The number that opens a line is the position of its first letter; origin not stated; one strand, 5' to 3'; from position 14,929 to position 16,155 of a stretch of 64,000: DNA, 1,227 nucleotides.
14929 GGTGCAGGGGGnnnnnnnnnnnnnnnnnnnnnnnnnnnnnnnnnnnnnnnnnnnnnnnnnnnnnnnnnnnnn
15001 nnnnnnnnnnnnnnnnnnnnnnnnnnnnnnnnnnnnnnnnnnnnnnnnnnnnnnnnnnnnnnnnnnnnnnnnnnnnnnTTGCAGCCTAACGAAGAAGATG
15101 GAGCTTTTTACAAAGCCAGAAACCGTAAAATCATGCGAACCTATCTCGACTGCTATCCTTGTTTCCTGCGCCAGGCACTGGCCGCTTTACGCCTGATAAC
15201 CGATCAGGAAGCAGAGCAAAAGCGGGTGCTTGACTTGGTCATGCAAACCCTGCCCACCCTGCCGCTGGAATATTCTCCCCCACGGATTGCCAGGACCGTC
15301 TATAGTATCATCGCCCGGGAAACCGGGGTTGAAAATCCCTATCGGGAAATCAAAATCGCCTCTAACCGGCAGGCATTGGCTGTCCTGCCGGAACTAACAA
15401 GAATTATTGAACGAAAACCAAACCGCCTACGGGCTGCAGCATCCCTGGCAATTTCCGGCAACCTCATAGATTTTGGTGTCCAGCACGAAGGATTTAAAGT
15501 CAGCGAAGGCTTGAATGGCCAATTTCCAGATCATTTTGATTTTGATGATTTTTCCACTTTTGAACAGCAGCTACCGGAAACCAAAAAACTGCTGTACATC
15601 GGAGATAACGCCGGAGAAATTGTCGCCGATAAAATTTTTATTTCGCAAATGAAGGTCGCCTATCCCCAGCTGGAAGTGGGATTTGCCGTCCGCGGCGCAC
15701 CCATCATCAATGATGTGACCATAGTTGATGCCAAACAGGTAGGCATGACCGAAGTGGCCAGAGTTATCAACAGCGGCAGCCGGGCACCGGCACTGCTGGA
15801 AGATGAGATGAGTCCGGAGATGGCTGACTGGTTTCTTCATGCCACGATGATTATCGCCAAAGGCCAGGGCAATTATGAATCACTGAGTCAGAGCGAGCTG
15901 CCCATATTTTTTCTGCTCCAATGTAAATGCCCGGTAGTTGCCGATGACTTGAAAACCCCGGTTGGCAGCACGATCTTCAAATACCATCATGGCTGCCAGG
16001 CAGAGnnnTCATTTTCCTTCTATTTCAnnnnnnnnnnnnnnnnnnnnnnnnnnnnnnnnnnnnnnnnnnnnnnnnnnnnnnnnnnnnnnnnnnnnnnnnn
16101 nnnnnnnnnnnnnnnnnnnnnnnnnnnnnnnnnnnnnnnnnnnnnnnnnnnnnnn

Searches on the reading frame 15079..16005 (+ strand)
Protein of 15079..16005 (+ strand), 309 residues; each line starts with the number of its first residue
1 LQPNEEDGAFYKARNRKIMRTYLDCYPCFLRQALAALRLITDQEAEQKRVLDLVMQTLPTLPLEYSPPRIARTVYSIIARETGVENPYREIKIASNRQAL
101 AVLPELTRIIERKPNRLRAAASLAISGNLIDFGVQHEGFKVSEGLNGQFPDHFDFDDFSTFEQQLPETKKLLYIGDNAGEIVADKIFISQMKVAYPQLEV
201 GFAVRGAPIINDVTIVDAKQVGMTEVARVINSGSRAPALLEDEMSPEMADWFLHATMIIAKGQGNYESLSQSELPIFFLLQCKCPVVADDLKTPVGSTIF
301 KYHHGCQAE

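Call 11: search_protein_families(library=ncbifam, proteins=[window:15079-16005:+])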
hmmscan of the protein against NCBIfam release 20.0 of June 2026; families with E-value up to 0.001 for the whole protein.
window:15079-16005:+ (309 aa): 2 families
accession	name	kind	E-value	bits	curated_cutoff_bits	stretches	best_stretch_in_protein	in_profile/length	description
NF040824.1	damage_ctl_Phtase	equivalog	3e-50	171.3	440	1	19-299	1-280/282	damage-control phosphatase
NF041594.1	dam_ctlPhtase_Archglob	equivalog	2.2e-43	148.7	500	1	19-299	1-283/287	damage-control phosphatase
